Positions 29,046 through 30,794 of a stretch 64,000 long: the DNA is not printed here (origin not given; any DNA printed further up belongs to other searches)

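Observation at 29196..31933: Short pAgo + DREN-APAZ (SPARDA-type) module inserted between virD4 and the virB operon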

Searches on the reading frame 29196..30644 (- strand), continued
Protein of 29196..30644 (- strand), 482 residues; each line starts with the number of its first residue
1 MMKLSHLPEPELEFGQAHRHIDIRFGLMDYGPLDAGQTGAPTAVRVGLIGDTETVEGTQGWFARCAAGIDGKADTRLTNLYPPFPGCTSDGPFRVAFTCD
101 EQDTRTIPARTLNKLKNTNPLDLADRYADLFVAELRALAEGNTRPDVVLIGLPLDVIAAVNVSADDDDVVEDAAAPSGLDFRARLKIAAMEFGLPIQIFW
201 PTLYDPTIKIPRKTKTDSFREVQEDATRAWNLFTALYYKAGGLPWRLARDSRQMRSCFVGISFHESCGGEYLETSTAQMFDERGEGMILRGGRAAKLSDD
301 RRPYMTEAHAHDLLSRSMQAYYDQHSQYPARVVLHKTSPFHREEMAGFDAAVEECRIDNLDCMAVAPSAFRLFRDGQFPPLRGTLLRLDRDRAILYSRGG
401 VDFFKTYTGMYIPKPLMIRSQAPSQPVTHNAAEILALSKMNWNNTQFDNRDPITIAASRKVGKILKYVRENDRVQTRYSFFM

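Call 37: search_dna_similar(query=window:29196-30644:-, collection=plasmids, mode=protein, max_rows=40, max_evalue=1e-20)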
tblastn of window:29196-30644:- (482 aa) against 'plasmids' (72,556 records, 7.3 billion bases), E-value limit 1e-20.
Records with a match: 91; places in all: 94; records where one place covers at least 80% of the query: 74.
Best place of each record, by identity: <60% 91.
By first word of the organism name: Rhizobium 15; Bradyrhizobium 9; Mesorhizobium 4; Haloarcula 4; Sinorhizobium 4; Halorarius 3; Sphingomonas 3; Methylosinus 2; Aminobacter 2; Novosphingobium 2; and 35 more.
By predicted mobility (MOB-suite, as given by PLSDB): conjugative 44; non-mobilizable 43; mobilizable 4.
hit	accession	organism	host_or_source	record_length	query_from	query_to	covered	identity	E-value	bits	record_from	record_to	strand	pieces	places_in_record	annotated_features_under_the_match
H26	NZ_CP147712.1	Bradyrhizobium septentrionale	Glycine max,cell culture,Root nodule ...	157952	4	482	99%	52.5%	1e-150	482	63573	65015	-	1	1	hypothetical protein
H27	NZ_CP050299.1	Mesorhizobium huakuii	Oxytropis kamtschatica,cell ...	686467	2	482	100%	49.6%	3e-123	469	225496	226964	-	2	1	hypothetical protein | DUF4365 domain-containing protein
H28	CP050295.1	Mesorhizobium loti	Oxytropis kamtschatica,cell ...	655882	15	482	97%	48.5%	1e-137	445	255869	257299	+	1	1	none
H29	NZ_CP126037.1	Bradyrhizobium elkanii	Glycine max,soybean,root nodule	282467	4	482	99%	44.0%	8e-119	390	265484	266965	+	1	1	hypothetical protein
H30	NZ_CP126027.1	Bradyrhizobium elkanii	Glycine max,soybean,root nodule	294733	4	482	99%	44.0%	8e-119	390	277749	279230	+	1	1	hypothetical protein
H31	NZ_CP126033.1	Bradyrhizobium elkanii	Glycine max,soybean,root nodule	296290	4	482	99%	44.0%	8e-119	390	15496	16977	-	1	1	hypothetical protein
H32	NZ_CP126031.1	Bradyrhizobium elkanii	Glycine max,soybean,root nodule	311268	4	482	99%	44.0%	8e-119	390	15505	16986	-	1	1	hypothetical protein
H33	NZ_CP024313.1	Rhizobium sp. NXC24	Phaseolus vulgaris,cell culture,plant ...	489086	1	482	100%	43.2%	2e-116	384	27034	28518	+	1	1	hypothetical protein | DUF4365 domain-containing protein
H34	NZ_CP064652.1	Methylomonas sp. LL1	soil,riparian wetland soil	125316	2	482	100%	39.1%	2e-88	303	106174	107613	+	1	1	hypothetical protein | SMEK domain-containing protein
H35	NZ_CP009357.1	Vibrio tubiashii ATCC 19109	Mercenaria mercenaria,Larvae from hard ...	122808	2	482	100%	39.1%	1e-87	300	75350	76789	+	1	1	hypothetical protein | SMEK domain-containing protein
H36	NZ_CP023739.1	Methylosinus trichosporium OB3b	isolate,soil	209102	1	468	97%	40.1%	9e-98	330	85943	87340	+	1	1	hypothetical protein | DUF4365 domain-containing protein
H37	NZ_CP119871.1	Methylosinus trichosporium OB3b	Whole Organism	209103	1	468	97%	40.1%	9e-98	330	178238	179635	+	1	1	hypothetical protein | DUF4365 domain-containing protein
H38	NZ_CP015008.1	Aminobacter aminovorans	cell culture,soil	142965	9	482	98%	39.1%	1e-95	323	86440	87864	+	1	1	hypothetical protein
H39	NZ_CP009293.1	Novosphingobium pentaromativorans US6-1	mud sediment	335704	2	482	100%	38.5%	9e-86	295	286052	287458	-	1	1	Piwi domain-containing protein | SMEK domain-containing protein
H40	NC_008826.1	Methylibium petroleiphilum PM1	-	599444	2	482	100%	38.5%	4e-89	305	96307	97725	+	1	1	hypothetical protein | SMEK domain-containing protein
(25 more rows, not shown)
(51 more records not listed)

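Call 38: find_homologous_proteins(query=window:29196-30644:-, max_evalue=1e-30)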
Query window:29196-30644:- (482 aa): 2520 proteins with E <= 1e-30 among 8000 candidates; the best 120 are listed.
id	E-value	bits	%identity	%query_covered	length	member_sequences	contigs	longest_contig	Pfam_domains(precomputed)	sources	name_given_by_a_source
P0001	0.0e+0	1069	95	100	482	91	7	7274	-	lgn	-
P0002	9.8e-296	999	89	100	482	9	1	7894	-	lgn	-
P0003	8.9e-248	841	74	100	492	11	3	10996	-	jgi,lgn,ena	-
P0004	4.0e-245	832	73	100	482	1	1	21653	-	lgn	-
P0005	4.6e-244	829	74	100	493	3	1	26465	-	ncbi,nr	ncbi:MAG: hypothetical protein CMJ32_12415 [Phycisphaerae bacterium]|nr:hypothetical protein [Phycis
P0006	2.9e-239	813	71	100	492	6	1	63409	-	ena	-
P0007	3.0e-238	810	71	100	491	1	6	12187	-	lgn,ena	-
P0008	4.4e-235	799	69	100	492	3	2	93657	-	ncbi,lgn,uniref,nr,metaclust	ncbi:hypothetical protein GCM10008024_30350 [Allgaiera indica]|uniref:Protein argonaute n=1 Tax=Allg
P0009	8.8e-190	650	71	82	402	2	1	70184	-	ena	-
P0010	2.0e-172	592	55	100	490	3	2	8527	-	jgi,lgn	-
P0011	1.5e-169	583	55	100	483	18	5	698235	-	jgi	jgi:hypothetical protein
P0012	4.0e-169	582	54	100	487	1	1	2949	-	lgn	-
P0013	5.3e-169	581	54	100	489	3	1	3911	-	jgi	jgi:hypothetical protein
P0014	3.1e-168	579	54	100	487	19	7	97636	-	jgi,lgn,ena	-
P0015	4.5e-168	578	54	100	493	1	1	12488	-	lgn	-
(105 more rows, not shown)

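Call 39: find_encoding_contigs(protein=P0001, flank=6000, max_places=4)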
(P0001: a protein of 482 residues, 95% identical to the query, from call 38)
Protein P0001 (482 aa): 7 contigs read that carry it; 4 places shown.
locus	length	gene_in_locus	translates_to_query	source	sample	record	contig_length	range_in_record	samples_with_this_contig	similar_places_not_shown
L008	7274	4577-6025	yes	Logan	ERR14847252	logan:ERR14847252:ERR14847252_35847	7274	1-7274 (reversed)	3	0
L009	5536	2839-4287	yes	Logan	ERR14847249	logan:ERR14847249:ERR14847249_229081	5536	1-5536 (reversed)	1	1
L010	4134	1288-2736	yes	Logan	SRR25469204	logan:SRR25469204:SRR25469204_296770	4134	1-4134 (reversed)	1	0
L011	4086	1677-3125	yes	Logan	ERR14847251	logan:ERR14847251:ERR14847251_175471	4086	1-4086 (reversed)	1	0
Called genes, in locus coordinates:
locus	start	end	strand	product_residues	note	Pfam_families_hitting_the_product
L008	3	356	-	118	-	?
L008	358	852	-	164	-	PF11149:DUF2924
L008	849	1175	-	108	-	PF11994:DUF3489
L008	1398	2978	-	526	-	PF00078:RVT_1, PF00089:Trypsin (faint), PF13365:Trypsin_2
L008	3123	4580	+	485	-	PF14280:DUF4365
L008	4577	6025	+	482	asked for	-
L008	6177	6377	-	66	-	-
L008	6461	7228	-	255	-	-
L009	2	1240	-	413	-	?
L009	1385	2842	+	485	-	PF14280:DUF4365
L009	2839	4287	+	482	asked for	-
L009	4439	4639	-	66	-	-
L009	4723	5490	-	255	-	-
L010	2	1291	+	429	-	?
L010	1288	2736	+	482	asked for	-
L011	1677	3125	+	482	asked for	-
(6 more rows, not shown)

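Call 40: find_encoding_contigs(protein=P0002, flank=6000, max_places=3)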
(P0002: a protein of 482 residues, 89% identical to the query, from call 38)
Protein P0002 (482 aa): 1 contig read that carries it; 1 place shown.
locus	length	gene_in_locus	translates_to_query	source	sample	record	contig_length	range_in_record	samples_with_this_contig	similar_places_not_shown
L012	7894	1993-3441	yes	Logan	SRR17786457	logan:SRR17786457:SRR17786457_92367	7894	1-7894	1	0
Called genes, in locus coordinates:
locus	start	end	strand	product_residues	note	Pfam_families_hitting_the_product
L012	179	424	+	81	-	-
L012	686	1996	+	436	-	PF14280:DUF4365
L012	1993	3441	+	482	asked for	-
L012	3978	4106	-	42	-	-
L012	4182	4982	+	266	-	PF13020:NOV_C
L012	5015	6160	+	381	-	PF27061:Gasdermin_protease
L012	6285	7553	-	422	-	PF13356:Arm-DNA-bind_3, PF22022:Phage_int_M, PF00589:Phage_integrase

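Call 41: find_encoding_contigs(protein=P0006, flank=8000, max_places=3)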
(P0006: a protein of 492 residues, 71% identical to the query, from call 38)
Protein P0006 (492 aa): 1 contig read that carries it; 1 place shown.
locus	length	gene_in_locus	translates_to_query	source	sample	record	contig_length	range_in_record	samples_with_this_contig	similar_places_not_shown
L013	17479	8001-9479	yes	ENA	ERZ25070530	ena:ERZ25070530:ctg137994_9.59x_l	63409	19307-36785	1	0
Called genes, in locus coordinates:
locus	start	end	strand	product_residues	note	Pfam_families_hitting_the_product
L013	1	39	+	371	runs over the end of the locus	-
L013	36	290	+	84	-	-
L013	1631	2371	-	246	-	PF01026:TatD_DNase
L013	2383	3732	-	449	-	-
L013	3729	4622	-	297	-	PF28083:QatB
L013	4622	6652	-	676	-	PF07693:KAP_NTPase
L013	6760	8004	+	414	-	PF14280:DUF4365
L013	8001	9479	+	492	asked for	-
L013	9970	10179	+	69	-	-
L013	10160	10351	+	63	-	-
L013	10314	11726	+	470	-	-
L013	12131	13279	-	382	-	PF05598:DUF772, PF01609:DDE_Tnp_1, PF13751:DDE_Tnp_1_6 (faint)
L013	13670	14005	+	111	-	-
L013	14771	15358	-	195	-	PF00440:TetR_N, PF17932:TetR_C_24, PF17938:TetR_C_29 (weak)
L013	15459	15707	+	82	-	-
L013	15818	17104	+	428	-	PF03447:NAD_binding_3, PF00742:Homoserine_dh, PF01842:ACT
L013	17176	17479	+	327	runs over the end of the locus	PF03320:FBPase_glpX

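Call 60: find_related_loci(query=window:29196-30644:-, collection=genome_contigs, flank=8000)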
Query window:29196-30644:- (482 aa) in genome_contigs; peptide patterns used: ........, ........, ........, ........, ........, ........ (x = any residue, [..] = any of these).
600 stretches matched a pattern (row limit reached: there are more); 206 encode a relative of the query (tblastn E <= 1e-3); the best 80 are kept; 80 distinct loci.
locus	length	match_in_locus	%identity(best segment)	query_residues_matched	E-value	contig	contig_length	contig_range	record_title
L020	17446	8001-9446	86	1-482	0e+0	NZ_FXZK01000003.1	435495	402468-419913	Flavimaricola marinus strain CECT 8899, whole genome shotgun sequence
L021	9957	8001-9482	73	1-482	0e+0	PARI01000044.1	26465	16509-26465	MAG: Phycisphaerae bacterium isolate SP110 MHASMcontig_2340627, whole genome shotgun sequence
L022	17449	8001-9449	53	2-482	1e-170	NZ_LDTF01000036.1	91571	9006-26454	Sphingomonas yabuuchiae strain NS355 contig_36, whole genome shotgun sequence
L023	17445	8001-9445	93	1-482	0e+0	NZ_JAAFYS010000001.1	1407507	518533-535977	Pseudoroseicyclus tamaricis strain CLL3-39 NODE_1_length_1407507_cov_77.416566, whole genome shotgun sequence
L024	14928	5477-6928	52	1-482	3e-167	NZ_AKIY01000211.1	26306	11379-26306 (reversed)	Bradyrhizobium sp. YR681 PMI42_contig_597.597, whole genome shotgun sequence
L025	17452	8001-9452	50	1-482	2e-156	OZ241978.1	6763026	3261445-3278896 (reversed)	MAG: Vicinamibacterales bacterium isolate 51a24197-77cf-4160-b0f1-11ac4e34766b genome assembly, chromosome: 1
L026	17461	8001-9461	46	2-482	1e-141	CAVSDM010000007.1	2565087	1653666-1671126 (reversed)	MAG: uncultured Acidobacteriota bacterium isolate MFD01916.bin.4.248 genome assembly, contig: contig_2102, whole genome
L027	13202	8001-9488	47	2-482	3e-136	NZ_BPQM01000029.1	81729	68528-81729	Methylobacterium gregans strain NBRC 103626 entry29, whole genome shotgun sequence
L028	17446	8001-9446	44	2-482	1e-133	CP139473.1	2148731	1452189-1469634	MAG: Dehalogenimonas sp. isolate XYDCF chromosome, complete genome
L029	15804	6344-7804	45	1-482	4e-133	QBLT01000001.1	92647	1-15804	MAG: Leptolyngbya sp. isolate ULC186bin1 scaffold1_size92647, whole genome shotgun sequence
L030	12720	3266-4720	45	2-482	3e-133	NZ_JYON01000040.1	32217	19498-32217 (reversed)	Aliterella atlantica CENA595 contig_571, whole genome shotgun sequence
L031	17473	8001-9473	44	1-482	2e-132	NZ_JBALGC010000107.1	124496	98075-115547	MAG: Nostoc sp. isolate S9 bin 6 NODE_19_length_124496_cov_6.657101, whole genome shotgun sequence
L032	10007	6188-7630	42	2-482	1e-131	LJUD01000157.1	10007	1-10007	MAG: bacterium SM23_31 isolate SM23_31 WORSMTZ_32482, whole genome shotgun sequence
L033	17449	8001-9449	44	1-482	7e-131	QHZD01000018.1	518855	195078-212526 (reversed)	MAG: Acidobacteria bacterium isolate gp2 AA100 14_1009_05_40cm_scaffold_2_curated, whole genome shotgun sequence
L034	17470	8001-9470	44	2-482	1e-130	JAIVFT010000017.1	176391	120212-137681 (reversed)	Nostoc sp. CHAB 5824 NODE_17_length_176391_cov_55.234682, whole genome shotgun sequence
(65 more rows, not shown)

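Call 80: search_protein_families(library=ncbifam, proteins=[window:29196-30644:-], max_evalue=0.001)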
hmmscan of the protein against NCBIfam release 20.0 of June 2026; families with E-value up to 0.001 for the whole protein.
window:29196-30644:- (482 aa): 0 families
